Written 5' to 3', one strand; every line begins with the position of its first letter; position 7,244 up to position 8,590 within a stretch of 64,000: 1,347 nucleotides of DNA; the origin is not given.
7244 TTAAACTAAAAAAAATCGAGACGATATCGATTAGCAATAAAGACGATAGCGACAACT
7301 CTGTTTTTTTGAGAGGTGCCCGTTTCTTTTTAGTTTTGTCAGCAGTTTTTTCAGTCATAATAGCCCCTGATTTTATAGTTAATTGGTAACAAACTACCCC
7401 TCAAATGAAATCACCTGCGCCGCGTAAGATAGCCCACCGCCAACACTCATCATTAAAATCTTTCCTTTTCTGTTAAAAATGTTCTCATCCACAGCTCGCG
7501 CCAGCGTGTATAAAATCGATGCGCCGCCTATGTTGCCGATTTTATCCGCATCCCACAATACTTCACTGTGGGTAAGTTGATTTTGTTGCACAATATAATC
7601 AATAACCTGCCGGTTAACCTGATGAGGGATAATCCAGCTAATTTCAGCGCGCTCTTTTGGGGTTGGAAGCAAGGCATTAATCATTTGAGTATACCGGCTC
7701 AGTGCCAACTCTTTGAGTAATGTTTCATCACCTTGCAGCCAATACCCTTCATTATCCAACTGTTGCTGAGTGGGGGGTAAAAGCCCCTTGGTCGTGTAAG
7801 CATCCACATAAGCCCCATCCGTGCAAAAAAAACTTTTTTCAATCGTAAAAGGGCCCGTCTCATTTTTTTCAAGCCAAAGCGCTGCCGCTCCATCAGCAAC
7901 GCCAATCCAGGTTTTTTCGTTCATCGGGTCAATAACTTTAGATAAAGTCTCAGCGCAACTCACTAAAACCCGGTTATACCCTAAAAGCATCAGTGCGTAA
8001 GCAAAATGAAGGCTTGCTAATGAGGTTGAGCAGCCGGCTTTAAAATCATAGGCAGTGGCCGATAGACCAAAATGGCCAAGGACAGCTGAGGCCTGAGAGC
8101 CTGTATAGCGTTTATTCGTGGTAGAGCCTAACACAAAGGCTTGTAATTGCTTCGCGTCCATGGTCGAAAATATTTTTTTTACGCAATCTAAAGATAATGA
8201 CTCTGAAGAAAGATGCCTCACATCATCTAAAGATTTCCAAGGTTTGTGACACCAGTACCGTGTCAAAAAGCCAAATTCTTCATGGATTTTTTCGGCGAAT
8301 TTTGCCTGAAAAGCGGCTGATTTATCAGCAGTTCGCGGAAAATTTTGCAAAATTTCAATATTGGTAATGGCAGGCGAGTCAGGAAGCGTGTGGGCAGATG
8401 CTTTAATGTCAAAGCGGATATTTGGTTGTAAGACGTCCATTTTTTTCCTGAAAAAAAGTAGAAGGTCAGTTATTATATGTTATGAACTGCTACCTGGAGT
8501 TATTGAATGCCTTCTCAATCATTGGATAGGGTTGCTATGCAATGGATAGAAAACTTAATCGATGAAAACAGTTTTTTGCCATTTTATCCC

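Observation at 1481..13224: Orphan 10-gene divergent lipid/polyketide-like biosynthetic cluster built around two KAS III enzymes, FAAL+ACP, a second ANL ligase and a GH3 ligase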

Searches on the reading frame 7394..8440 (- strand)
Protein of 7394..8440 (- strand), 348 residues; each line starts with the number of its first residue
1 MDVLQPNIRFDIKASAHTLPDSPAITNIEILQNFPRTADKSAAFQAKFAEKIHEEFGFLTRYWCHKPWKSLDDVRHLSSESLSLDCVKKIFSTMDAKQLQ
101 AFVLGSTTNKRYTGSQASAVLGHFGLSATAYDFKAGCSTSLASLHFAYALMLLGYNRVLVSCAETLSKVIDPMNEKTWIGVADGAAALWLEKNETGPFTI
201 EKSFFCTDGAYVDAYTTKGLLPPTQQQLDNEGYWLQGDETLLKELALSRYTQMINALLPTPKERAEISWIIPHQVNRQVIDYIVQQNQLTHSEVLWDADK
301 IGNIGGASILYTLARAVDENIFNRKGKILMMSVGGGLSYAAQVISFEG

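Call 3: search_protein_families(library=pfam, proteins=[window:7394-8440:-], max_evalue=0.001)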
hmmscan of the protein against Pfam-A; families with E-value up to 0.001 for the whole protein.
window:7394-8440:- (348 aa): 2 families
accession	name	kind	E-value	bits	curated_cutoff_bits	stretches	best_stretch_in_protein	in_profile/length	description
PF08541.16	ACP_syn_III_C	-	1.3e-20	73.8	26.6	1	264-345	8-89/90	3-Oxoacyl-[acyl-carrier-protein (ACP)] synthase III C terminal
PF08545.16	ACP_syn_III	-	3.7e-16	59.2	24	1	131-209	1-80/80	3-Oxoacyl-[acyl-carrier-protein (ACP)] synthase III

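Call 4: search_protein_families(library=ncbifam, proteins=[window:7394-8440:-], max_evalue=0.001)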
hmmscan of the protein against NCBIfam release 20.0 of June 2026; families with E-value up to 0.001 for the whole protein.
window:7394-8440:- (348 aa): 10 families
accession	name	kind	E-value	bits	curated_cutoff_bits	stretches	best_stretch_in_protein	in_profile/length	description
NF006829.0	PRK09352.1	subfamily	3.4e-36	124.9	249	1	92-346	66-321/322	beta-ketoacyl-ACP synthase 3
TIGR00747.1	fabH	subfamily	8.7e-29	100.6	292.1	1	93-346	67-322/322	beta-ketoacyl-ACP synthase III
NF004623.0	PRK05963.1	equivalog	1.7e-15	57.2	437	1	117-344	94-326/328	beta-ketoacyl-ACP synthase III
NF005541.0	PRK07204.1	equivalog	3.7e-15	56.2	402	1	95-343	70-326/329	beta-ketoacyl-ACP synthase III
NF009519.0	PRK12880.1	equivalog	9.5e-13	48.2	436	1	93-346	76-338/353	beta-ketoacyl-ACP synthase III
NF005308.0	PRK06840.1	equivalog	8.9e-11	41.4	315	1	85-347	59-336/339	3-oxoacyl-ACP synthase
NF006720.0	PRK09258.1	equivalog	7.3e-10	38.7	285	1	263-339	255-331/338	3-oxoacyl-ACP synthase III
NF005703.0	PRK07515.1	equivalog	1.8e-06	27.1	304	1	94-341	113-367/373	beta-ketoacyl-ACP synthase III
NF053539.1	resorcinol_DarB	exception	1.3e-05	24.6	550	0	233-333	256-361/377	dialkylresorcinol biosynthesis protein DarB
NF005293.2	PRK06816.1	subfamily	2.2e-05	23.7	450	0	74-171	57-157/378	StlD/DarB family beta-ketosynthase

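Call 7: find_homologous_proteins(query=window:7394-8440:-)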
Query window:7394-8440:- (348 aa): 225 proteins with E <= 0.001 among 2568 candidates; the best 120 are listed.
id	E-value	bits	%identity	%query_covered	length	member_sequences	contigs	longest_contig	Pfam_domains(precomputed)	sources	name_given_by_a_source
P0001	4.0e-233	790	100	100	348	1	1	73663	PF08545.17,PF08541.17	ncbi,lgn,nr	ncbi:MAG: 3-oxoacyl-[acyl-carrier-protein] synthase III C-terminal domain-containing protein [Legion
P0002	7.7e-161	553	69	99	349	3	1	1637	PF08545.17,PF08541.17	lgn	-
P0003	6.9e-160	550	68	99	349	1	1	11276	PF08545.17,PF08541.17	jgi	jgi:3-oxoacyl-[acyl-carrier-protein] synthase-3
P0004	2.7e-158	544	67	99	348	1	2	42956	PF08545.17,PF08541.17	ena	-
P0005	7.0e-158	543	69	100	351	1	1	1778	PF08545.17,PF08541.17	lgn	-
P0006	8.3e-158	543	67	100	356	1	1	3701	PF08545.17,PF08541.17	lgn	-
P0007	3.4e-157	541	67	100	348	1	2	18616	PF08545.17,PF08541.17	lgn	-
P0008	3.7e-157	541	68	99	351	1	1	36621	PF08545.17,PF08541.17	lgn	-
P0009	7.8e-157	540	68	99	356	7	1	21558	PF08545.17,PF08541.17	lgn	-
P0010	9.9e-157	539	68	99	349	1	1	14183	PF08545.17,PF08541.17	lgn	-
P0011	3.1e-156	538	67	99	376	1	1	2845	PF08545.17,PF08541.17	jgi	jgi:3-oxoacyl-[acyl-carrier-protein] synthase-3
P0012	3.6e-156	537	66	99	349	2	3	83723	PF08545.17,PF08541.17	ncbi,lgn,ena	-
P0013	4.4e-156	537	67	100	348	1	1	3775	PF08545.17,PF00109.33,PF08541.17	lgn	-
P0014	3.2e-155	534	66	99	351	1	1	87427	PF08545.17,PF08541.17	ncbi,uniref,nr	ncbi:3-oxoacyl-ACP synthase [Legionella norrlandica]|uniref:3-oxoacyl-ACP synthase n=1 Tax=Legionell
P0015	1.3e-154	532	68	99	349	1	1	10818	PF08545.17,PF08541.17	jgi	-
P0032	4.2e-152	524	65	100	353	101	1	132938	PF08545.17,PF08541.17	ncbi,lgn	ncbi:TPA: 3-oxoacyl-ACP synthase III family protein [Legionella pneumophila]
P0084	2.4e-98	347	50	99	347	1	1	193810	PF08545.17,PF08541.17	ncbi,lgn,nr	ncbi:MAG: 3-oxoacyl-ACP synthase III family protein [Oligoflexia bacterium]|nr:3-oxoacyl-ACP synthas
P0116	3.5e-87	311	46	95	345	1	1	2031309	PF08545.17,PF00109.33,PF08541.17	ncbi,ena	-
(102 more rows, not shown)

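Call 15: find_encoding_contigs(protein=P0032, flank=10000, max_places=2)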
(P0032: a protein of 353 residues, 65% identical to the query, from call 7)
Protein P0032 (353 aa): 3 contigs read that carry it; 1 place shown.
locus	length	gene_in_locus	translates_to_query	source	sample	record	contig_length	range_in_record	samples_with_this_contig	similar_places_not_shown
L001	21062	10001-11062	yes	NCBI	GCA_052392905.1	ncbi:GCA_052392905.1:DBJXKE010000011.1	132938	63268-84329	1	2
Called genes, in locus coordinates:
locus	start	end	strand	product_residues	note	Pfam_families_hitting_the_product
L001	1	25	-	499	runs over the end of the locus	-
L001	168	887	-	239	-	PF00132:Hexapep (faint)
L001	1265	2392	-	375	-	-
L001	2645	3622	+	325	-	PF05150:Legionella_OMP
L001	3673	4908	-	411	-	-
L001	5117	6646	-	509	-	PF03321:GH3, PF23571:GH3_M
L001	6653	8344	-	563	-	PF02770:Acyl-CoA_dh_M, PF00441:Acyl-CoA_dh_1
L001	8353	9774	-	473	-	PF01039:Carboxyl_trans, PF03255:ACCA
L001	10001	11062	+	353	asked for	PF08545:ACP_syn_III, PF08541:ACP_syn_III_C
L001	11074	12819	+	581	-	PF00501:AMP-binding, PF23024:AMP-dom_DIP2-like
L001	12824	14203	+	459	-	PF00501:AMP-binding, PF13193:AMP-binding_C (weak)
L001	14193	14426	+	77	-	PF00550:PP-binding (weak)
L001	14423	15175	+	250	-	PF00106:adh_short, PF08659:KR, PF13561:adh_short_C2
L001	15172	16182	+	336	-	PF08545:ACP_syn_III, PF08541:ACP_syn_III_C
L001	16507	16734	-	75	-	PF00550:PP-binding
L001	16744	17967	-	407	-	PF00083:Sugar_tr, PF07690:MFS_1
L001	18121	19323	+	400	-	PF04116:FA_hydroxylase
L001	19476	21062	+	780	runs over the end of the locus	PF22085:NorB_cytochrome_c-like, PF00115:COX1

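Call 23: find_related_loci(query=A1, collection=genome_contigs, flank=10000)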
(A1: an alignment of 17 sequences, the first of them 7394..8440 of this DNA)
Query A1 (348 aa) in genome_contigs; peptide patterns used: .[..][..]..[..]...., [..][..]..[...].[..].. (x = any residue, [..] = any of these).
93 stretches matched a pattern; 53 encode a relative of the query (tblastn E <= 1e-3); 51 distinct loci.
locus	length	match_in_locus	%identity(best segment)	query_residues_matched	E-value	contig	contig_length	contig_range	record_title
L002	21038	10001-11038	68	1-346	7e-166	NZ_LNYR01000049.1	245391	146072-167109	Legionella quateirensis strain ATCC 49507 Lqua_ctg049, whole genome shotgun sequence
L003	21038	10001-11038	68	1-346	1e-165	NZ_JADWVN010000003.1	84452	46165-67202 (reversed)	Legionella bononiensis strain 30cs62 contig_3, whole genome shotgun sequence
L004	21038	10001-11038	66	1-346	6e-165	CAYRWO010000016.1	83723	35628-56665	MAG TPA_asm: uncultured Legionella sp. isolate SRP062349_co2_249 genome assembly, contig: NODE_182_length_83723_cov_19.5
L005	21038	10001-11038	67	1-346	7e-165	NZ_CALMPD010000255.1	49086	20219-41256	MAG: uncultured Legionella sp. isolate SRR7110452_bin.43_CONCOCT_v1.1_MAG ERZ782916.158, whole genome shotgun sequence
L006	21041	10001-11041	66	1-347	2e-162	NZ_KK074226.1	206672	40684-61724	Legionella pneumophila subsp. fraseri strain ATCC 33156 Scaffold4, whole genome shotgun sequence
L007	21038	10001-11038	67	1-347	3e-162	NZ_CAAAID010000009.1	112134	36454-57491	Legionella nagasakiensis strain JCM 15315, whole genome shotgun sequence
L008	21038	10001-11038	64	1-346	1e-161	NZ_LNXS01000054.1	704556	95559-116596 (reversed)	Legionella anisa strain WA-316-C3 Lani_ctg054, whole genome shotgun sequence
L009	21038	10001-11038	64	1-346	1e-161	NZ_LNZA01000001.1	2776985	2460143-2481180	Legionella tucsonensis strain ATCC 49180 Ltuc_ctg001, whole genome shotgun sequence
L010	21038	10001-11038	64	1-346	2e-161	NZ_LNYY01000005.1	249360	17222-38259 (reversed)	Legionella steelei strain IMVS3376 Lste_ctg005, whole genome shotgun sequence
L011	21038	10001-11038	64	1-346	2e-161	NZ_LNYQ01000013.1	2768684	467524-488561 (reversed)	Legionella parisiensis strain PF-209-C-C2 Lpar_ctg013, whole genome shotgun sequence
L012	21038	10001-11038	64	1-346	3e-161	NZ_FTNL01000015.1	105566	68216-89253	Fluoribacter gormanii strain ATCC 33342, whole genome shotgun sequence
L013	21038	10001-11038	64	1-346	7e-161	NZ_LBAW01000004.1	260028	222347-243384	Legionella bozemanae strain ATCC 33217 Scaffold4_1, whole genome shotgun sequence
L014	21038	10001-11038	63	1-346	6e-160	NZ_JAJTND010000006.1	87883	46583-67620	Legionella resiliens strain 8cVS16 C6, whole genome shotgun sequence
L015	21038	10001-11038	64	1-346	3e-159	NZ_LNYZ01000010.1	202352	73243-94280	Legionella steigerwaltii strain SC-18-C9 Lstg_ctg010, whole genome shotgun sequence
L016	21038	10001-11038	64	1-346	4e-159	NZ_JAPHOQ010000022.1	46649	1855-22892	Legionella sp. PATHC038 22, whole genome shotgun sequence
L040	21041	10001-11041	40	1-342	2e-87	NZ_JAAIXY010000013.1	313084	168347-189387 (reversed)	Myxococcus eversor strain AB053B NODE_13_length_313084_cov_15.0357, whole genome shotgun sequence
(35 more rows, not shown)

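Call 26: find_encoding_contigs(protein=P0084, flank=10000, max_places=1)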
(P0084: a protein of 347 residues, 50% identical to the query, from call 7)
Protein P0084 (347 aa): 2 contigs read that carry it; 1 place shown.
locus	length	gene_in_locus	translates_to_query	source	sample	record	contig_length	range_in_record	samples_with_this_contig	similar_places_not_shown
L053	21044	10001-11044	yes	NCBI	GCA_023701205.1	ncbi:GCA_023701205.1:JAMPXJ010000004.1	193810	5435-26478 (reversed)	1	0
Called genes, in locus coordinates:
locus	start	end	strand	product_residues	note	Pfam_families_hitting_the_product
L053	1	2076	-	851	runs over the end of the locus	PF00270:DEAD (weak), PF00271:Helicase_C, PF08482:HrpB_C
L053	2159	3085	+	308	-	PF00749:tRNA-synt_1c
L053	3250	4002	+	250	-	-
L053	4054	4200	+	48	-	-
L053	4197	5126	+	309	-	-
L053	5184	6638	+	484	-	PF01039:Carboxyl_trans, PF03255:ACCA (faint)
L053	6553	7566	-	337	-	PF08545:ACP_syn_III, PF08541:ACP_syn_III_C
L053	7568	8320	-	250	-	PF00106:adh_short, PF13561:adh_short_C2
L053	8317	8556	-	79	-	PF00550:PP-binding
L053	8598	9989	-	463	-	PF00501:AMP-binding, PF13193:AMP-binding_C (weak)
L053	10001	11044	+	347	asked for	PF08545:ACP_syn_III, PF08541:ACP_syn_III_C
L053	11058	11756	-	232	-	PF00005:ABC_tran, PF02463:SMC_N (faint), PF13304:AAA_21 (faint)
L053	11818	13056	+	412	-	PF12704:MacB_PCD, PF02687:FtsX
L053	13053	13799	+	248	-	PF17131:TP_0789-like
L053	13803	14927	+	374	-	PF07690:MFS_1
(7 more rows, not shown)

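Call 27: find_encoding_contigs(protein=P0116, flank=10000, max_places=1)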
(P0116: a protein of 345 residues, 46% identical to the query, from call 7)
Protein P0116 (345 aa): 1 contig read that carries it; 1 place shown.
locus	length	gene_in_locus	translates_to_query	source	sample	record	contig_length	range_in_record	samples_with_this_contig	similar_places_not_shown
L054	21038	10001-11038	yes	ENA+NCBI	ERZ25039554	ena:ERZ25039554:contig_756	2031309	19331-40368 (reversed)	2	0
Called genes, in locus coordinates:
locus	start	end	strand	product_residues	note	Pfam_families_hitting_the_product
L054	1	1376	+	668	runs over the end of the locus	PF00107:ADH_zinc_N, PF13602:ADH_zinc_N_2, PF00106:adh_short, PF08659:KR, PF13561:adh_short_C2, PF00550:PP-binding, PF23297:ACP_SdgA_C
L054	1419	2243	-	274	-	PF22624:AASDHPPT_N (weak), PF01648:ACPS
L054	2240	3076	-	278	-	PF25087:GMPPB_C (faint), PF25084:LbH_EIF2B (weak), PF00132:Hexapep (weak)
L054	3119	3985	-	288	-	PF17131:TP_0789-like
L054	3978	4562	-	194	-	PF02687:FtsX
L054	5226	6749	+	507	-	PF03321:GH3, PF23571:GH3_M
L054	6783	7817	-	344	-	PF04055:Radical_SAM, PF13186:SPASM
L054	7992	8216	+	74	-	PF00550:PP-binding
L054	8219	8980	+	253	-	PF00106:adh_short, PF13561:adh_short_C2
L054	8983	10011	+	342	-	PF08545:ACP_syn_III, PF08541:ACP_syn_III_C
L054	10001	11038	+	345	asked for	PF00109:ketoacyl-synt (weak), PF08545:ACP_syn_III, PF08541:ACP_syn_III_C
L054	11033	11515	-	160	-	PF13193:AMP-binding_C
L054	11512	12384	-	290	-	PF00501:AMP-binding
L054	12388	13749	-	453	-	PF01039:Carboxyl_trans (faint)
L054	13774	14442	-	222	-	PF00005:ABC_tran, PF13304:AAA_21 (faint)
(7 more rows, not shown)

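Call 28: search_solved_structures(query=window:7394-8440:-, max_evalue=0.001)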
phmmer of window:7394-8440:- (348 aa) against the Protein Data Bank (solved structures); distinct sequences matched with E-value up to 0.001: 39.
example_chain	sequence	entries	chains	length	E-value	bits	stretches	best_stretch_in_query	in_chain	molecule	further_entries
8vdb_A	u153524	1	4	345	1.4e-18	70.3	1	76-344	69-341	Beta-ketoacyl-[acyl-carrier-protein] synthase III 2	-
1ub7_A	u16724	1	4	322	3.1e-18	69.2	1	101-347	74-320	3-oxoacyl-[acyl-carrier protein] synthase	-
4nhd_A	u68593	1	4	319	1e-17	67.4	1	96-346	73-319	3-oxoacyl-[acyl-carrier-protein] synthase 3 protein 1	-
3il5_A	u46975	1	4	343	1.1e-17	67.4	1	95-347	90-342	3-oxoacyl-[acyl-carrier-protein] synthase 3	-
3il6_A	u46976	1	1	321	1.6e-17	66.8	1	94-343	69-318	3-oxoacyl-[acyl-carrier-protein] synthase 3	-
3il4_A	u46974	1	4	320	8.7e-17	64.4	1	95-343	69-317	3-oxoacyl-[acyl-carrier-protein] synthase 3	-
5bqs_A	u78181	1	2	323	1.6e-16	63.5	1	78-344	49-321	3-oxoacyl-[acyl-carrier-protein] synthase 3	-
2ebd_A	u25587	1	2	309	1.8e-15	60.1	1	94-344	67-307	3-oxoacyl-[acyl-carrier-protein] synthase 3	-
4ylt_A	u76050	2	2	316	2.4e-14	56.4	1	95-346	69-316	3-oxoacyl-[acyl-carrier-protein] synthase 3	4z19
3il3_A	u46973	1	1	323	2.7e-14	56.2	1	95-346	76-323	3-oxoacyl-[acyl-carrier-protein] synthase 3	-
4ryb_A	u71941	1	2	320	4.5e-14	55.5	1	93-344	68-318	3-oxoacyl-[acyl-carrier-protein] synthase 3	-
4ewp_A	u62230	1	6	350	1e-13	54.3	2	263-345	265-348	3-oxoacyl-[acyl-carrier-protein] synthase 3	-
4dfe_A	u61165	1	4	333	2.7e-13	52.9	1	94-345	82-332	3-oxoacyl-[acyl-carrier-protein] synthase 3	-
1ebl_A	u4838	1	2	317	4e-13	52.4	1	97-346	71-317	BETA-KETOACYL-ACP SYNTHASE III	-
1hn9_A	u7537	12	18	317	7.1e-13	51.5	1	97-346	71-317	BETA-KETOACYL-ACYL CARRIER PROTEIN SYNTHASE III | 3-oxoacyl-[acyl-carrier-protein] synthase III | 3-oxoacyl-[acyl-carrier-protein] synthase 3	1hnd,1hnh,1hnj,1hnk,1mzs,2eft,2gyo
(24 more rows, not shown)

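Call 39: search_solved_structures(query=L001:11074-12819:+, max_evalue=1e-100)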
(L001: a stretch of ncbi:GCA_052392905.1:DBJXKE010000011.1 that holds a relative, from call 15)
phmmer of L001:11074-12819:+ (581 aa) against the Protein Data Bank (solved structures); distinct sequences matched with E-value up to 1e-100: 4.
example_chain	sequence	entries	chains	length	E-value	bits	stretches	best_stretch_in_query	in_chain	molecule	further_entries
3kxw_A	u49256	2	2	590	0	1337.7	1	1-581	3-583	Saframycin Mx1 synthetase B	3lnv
7r7g_A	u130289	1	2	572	2.5e-145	488.4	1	9-575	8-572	Polyketide synthase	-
7r7f_A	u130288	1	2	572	1.2e-144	486.1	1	9-575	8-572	Polyketide synthase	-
7r7e_A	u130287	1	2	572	1.7e-144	485.6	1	9-575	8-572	Polyketide synthase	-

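Call 41: search_protein_families(library=pfam, proteins=[L040:3050-4741:+, L040:5171-7753:+, L040:8041-9240:+, L040:9237-10004:+, L040:14440-16185:+, L040:16283-17623:+, L040:18389-19978:+, L040:4796-6223:-, L040:6236-7684:-, L040:1963-3504:-], max_evalue=0.0001)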
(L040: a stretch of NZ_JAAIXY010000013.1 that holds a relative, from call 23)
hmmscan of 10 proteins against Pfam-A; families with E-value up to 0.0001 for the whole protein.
L040:3050-4741:+ (563 aa): 1 family
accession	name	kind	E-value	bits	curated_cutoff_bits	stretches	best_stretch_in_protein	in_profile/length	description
PF12222.14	PNGaseA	-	3.6e-66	223.7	25.3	1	68-367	9-330/336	Peptide N-acetyl-beta-D-glucosaminyl asparaginase amidase A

L040:5171-7753:+ (860 aa): 3 families
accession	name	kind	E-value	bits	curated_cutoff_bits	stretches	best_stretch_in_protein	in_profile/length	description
PF13167.11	GTP-bdg_N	-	3.4e-22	79.3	25.4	2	522-560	50-88/89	GTP-binding GTPase N-terminal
PF01926.29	MMR_HSR1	-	6.8e-18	65.3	21.9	1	642-760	1-112/113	50S ribosome-binding GTPase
PF16360.10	GTP-bdg_M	-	1.7e-17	64.2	29.5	1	563-637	1-79/79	GTP-binding GTPase Middle Region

L040:8041-9240:+ (399 aa): 1 family
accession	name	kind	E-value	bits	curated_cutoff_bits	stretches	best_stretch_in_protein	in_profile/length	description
PF00107.32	ADH_zinc_N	-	4.6e-08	33.5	31.8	1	194-329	1-113/129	Zinc-binding dehydrogenase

L040:9237-10004:+ (255 aa): 2 families
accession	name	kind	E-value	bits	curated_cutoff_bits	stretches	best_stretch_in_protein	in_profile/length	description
PF00132.30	Hexapep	-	3.4e-09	36.4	27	1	192-221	2-31/36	Bacterial transferase hexapeptide (six repeats)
PF14602.12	Hexapep_2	-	2.3e-08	34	27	1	192-221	2-29/34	Hexapeptide repeat of succinyl-transferase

L040:14440-16185:+ (581 aa): 2 families
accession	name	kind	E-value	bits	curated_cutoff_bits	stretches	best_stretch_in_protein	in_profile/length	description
PF01965.30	DJ-1_PfpI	-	7.7e-13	49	26.6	1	381-575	14-164/165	DJ-1/PfpI family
PF17124.11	ThiJ_like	-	9.6e-07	29.2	30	1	376-493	4-139/186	ThiJ/PfpI family-like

L040:16283-17623:+ (446 aa): 0 families

L040:18389-19978:+ (529 aa): 3 families
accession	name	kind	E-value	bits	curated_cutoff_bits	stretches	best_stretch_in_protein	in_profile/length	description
PF05221.23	AdoHcyase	-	1.2e-140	468.3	25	1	64-528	1-299/299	S-adenosyl-L-homocysteine hydrolase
PF00670.27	AdoHcyase_NAD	-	3.5e-80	268.3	27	1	289-448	1-162/162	S-adenosyl-L-homocysteine hydrolase, NAD binding domain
PF02826.25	2-Hacid_dh_C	-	7.5e-08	32.4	25.1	1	308-398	33-127/178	D-isomer specific 2-hydroxyacid dehydrogenase, NAD binding domain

L040:4796-6223:- (475 aa): 1 family
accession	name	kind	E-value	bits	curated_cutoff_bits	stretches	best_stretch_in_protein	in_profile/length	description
PF21837.1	DUF6896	-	3.5e-10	40.5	27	1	41-116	10-86/128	Domain of unknown function (DUF6896)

L040:6236-7684:- (482 aa): 0 families

L040:1963-3504:- (513 aa): 0 families
